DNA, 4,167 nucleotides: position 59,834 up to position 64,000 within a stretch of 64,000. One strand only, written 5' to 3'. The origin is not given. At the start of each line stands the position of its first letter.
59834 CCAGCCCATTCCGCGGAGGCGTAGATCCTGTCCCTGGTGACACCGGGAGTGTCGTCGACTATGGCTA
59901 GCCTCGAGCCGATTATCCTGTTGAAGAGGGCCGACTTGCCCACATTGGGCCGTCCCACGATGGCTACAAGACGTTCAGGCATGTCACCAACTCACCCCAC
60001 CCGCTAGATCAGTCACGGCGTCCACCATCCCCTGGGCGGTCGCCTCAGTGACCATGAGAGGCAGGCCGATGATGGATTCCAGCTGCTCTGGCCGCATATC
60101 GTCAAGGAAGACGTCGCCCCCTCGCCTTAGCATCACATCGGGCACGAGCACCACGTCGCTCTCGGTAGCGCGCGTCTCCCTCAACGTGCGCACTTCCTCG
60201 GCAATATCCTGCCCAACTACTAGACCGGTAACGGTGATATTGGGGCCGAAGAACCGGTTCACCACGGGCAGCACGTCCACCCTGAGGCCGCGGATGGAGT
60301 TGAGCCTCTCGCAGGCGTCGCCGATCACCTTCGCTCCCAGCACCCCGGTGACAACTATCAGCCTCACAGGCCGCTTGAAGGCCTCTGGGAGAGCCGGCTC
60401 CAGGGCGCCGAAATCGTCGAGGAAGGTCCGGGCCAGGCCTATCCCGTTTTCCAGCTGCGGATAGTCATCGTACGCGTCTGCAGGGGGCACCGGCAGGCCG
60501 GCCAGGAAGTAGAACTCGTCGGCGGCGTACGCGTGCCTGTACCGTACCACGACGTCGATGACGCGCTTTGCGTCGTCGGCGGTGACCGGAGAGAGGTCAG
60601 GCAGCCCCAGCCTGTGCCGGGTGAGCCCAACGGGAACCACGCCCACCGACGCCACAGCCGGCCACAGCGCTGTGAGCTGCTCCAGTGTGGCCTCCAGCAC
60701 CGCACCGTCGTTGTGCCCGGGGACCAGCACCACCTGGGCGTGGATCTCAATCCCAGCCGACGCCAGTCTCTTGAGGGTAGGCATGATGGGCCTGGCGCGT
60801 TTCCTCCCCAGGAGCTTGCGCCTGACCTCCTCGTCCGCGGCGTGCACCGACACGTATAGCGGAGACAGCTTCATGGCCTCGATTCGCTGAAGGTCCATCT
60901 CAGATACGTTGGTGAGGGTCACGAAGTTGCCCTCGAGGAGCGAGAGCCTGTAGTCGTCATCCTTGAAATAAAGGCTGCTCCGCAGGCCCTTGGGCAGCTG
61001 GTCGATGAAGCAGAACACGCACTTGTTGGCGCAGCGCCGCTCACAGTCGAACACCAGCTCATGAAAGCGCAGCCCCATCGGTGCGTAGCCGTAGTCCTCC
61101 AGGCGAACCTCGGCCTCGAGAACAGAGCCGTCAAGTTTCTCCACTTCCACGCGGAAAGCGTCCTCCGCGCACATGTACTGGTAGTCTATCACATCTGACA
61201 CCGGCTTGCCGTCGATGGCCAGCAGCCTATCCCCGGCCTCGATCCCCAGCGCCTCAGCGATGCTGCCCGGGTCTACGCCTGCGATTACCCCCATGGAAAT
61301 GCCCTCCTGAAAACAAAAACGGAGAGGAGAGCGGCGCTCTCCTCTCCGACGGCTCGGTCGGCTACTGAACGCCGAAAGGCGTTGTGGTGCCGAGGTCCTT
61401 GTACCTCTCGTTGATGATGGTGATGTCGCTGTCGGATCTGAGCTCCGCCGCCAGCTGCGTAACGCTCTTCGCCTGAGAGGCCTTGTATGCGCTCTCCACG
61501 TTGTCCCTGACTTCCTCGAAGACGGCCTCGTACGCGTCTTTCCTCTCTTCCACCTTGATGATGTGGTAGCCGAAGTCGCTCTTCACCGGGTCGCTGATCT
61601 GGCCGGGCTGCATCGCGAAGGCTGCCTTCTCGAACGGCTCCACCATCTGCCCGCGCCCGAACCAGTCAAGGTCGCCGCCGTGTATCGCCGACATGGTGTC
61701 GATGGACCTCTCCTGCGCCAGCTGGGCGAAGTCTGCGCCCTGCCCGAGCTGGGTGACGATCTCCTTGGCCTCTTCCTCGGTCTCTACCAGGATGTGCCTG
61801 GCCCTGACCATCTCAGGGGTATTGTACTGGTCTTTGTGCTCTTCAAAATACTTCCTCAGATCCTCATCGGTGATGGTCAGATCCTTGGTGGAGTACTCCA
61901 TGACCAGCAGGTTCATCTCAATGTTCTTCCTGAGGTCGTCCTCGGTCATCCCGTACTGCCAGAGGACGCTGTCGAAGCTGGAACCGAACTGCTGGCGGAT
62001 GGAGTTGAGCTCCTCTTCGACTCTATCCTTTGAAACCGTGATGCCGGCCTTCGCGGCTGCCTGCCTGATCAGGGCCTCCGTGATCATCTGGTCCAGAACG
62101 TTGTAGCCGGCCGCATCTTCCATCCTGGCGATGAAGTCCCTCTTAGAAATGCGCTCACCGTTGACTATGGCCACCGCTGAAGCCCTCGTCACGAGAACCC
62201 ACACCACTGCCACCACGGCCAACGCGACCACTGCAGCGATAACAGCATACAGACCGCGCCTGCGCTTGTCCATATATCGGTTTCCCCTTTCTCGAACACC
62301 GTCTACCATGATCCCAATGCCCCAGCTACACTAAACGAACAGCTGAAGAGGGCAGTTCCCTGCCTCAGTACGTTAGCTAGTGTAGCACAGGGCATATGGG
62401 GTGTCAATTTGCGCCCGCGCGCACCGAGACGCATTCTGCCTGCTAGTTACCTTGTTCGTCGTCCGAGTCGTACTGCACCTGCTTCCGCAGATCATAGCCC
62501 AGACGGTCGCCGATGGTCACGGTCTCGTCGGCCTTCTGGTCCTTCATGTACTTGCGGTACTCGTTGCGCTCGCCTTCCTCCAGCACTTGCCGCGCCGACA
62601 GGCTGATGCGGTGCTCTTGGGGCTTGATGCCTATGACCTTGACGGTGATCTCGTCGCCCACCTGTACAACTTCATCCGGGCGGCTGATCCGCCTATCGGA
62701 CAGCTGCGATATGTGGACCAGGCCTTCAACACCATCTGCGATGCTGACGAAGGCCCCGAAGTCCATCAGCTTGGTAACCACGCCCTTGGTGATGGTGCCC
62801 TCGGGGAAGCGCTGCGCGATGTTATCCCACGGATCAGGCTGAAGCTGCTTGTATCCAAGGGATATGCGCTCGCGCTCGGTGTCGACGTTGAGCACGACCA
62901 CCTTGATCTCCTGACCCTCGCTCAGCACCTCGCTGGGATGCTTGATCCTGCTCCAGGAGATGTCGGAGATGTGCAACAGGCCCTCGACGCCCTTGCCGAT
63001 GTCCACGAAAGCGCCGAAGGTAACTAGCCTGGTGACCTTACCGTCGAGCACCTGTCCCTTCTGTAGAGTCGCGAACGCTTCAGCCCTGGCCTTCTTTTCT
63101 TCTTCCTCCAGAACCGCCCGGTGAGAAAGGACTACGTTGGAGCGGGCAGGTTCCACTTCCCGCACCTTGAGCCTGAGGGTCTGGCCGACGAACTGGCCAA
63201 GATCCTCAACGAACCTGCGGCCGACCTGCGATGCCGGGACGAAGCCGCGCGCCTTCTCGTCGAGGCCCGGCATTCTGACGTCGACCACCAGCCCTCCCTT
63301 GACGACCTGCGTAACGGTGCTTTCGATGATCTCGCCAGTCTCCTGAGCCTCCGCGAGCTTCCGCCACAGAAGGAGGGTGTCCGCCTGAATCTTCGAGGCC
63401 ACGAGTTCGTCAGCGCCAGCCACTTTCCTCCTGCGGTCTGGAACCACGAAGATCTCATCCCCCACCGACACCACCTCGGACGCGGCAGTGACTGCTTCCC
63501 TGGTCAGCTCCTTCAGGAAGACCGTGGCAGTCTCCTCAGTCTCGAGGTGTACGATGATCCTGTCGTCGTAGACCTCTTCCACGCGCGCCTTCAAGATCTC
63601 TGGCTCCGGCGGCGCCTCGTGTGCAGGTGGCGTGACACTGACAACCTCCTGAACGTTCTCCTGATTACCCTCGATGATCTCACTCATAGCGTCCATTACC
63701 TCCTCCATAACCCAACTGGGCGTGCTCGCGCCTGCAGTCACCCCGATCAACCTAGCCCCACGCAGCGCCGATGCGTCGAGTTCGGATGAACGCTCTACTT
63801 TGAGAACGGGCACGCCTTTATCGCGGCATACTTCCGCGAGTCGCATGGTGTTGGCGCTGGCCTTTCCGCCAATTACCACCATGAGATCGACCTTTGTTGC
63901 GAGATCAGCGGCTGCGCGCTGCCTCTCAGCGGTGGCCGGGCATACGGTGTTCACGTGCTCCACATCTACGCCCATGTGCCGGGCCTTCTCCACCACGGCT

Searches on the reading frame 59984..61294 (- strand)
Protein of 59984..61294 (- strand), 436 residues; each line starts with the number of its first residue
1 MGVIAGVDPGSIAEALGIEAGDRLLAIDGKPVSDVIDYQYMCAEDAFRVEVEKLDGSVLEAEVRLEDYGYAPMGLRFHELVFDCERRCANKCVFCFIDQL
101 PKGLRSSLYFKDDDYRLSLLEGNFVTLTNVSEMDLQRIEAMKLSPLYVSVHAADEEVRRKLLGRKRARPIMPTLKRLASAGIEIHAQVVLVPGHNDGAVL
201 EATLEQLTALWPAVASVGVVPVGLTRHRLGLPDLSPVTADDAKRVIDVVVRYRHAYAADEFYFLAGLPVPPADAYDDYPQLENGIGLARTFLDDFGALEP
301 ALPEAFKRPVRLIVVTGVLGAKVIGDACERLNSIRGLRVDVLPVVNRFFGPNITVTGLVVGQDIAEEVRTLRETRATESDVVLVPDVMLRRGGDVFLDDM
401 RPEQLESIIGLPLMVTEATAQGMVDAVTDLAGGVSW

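Call 41: search_protein_families(library=pfam, proteins=[window:59984-61294:-], max_evalue=1)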
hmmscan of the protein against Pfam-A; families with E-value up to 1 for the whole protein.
window:59984-61294:- (436 aa): 8 families
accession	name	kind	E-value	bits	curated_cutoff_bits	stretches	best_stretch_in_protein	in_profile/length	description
PF19238.5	Radical_SAM_2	-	4.7e-63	211.8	26.7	1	71-217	5-151/151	Radical SAM-like domain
PF04459.17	DUF512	-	2.2e-54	184.3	25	1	220-416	1-200/202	Protein of unknown function (DUF512)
PF17820.7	PDZ_6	-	5.5e-13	48.9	27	1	3-51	1-52/54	PDZ domain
PF04055.27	Radical_SAM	-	1.2e-07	32.5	29.5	1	126-201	82-161/166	Radical SAM superfamily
PF00595.29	PDZ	-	8.2e-06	26.6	23.2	1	3-35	28-60/81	PDZ domain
PF21558.3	Pept_S41_N_bact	-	0.015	15.6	27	1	11-38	13-40/87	Bacteroidetes, Peptidase, S41 family, N-terminal domain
PF13180.12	PDZ_2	-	0.024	15.4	27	1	4-39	16-51/80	PDZ domain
PF17816.7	PDZ_4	-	0.11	13.2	23.1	1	15-38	28-51/114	PDZ domain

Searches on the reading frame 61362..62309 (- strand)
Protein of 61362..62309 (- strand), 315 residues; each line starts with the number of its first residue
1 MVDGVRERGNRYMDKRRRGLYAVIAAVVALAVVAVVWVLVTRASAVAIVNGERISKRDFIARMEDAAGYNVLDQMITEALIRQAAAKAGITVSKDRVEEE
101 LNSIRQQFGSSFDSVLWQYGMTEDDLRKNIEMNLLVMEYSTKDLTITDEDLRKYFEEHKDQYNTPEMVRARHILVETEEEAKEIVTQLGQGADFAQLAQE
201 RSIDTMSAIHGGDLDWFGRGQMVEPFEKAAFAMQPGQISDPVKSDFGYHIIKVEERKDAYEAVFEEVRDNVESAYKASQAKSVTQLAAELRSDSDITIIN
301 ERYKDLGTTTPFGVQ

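Call 41: search_protein_families(library=pfam, proteins=[window:61362-62309:-], max_evalue=1)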
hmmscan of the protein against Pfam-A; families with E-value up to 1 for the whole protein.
window:61362-62309:- (315 aa): 10 families
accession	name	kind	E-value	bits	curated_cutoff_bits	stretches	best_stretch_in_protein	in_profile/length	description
PF13616.12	Rotamase_3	-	8.8e-27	94.4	22.5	1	156-257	8-116/116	PPIC-type PPIASE domain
PF13145.12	Rotamase_2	-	8.1e-26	91.6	27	1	146-269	1-121/121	PPIC-type PPIASE domain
PF00639.27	Rotamase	-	1.7e-25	90.2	21.7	1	176-254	17-96/97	PPIC-type PPIASE domain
PF13624.11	SurA_N_3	-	1.2e-11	45.2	27.2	2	70-136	86-158/162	SurA-like N-terminal domain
PF13623.11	SurA_N_2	-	6e-10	39.6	28.5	3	70-107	88-124/145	SurA-like N-terminal domain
PF09312.16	SurA_N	-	7.9e-07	29.7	30.8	1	70-138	45-116/118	SurA N-terminal domain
PF05698.19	Trigger_C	-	0.01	16.3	22.7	1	55-124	78-143/162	Bacterial trigger factor protein (TF) C-terminus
PF09446.15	VMA21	-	0.023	15.3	29.5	1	12-40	34-62/64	VMA21-like domain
PF10360.14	DUF2433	-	0.048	14.2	27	1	242-284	10-52/124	Protein of unknown function (DUF2433)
PF03930.20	Flp_N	-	0.19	12.2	25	0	245-283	35-73/82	Recombinase Flp protein N-terminus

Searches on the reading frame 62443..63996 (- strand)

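Call 41: search_protein_families(library=pfam, proteins=[window:62443-63996:-], max_evalue=1)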
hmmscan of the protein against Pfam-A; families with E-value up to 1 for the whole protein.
window:62443-63996:- (517 aa): 10 families
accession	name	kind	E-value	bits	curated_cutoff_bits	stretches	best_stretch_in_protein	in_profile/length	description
PF00575.29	S1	-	6.2e-63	209.6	22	4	311-383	2-74/74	S1 RNA binding domain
PF02401.23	LYTB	-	1.1e-31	110.5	24.5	1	3-104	165-266/267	LytB protein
PF23459.1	S1_RRP5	-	1.1e-20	74.4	27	2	311-375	1-65/72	RRP5 S1 domain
PF13509.12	S1_2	-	4.1e-06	27.2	21.8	2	314-347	2-35/61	S1 domain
PF24685.1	OB_RRP5_4th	-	4.8e-06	26.9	31.5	1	423-461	37-75/92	RRP5 OB-fold domain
PF21710.3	Spt6_S1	-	6.2e-06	26.9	27.5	2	307-375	10-79/91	Spt6, S1/OB domain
PF17092.11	PCB_OB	-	0.001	20.2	27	0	126-189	26-100/111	Penicillin-binding protein OB-like domain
PF02599.21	CsrA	-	0.011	16.1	27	1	439-469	7-37/53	Global regulator protein family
PF18614.7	RNase_II_C_S1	-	0.012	15.9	26.6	0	358-380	34-56/59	RNase II-type exonuclease C-terminal S1 domain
PF01513.26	NAD_kinase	-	0.071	13.8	25.5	1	22-67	59-102/130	ATP-NAD kinase N-terminal domain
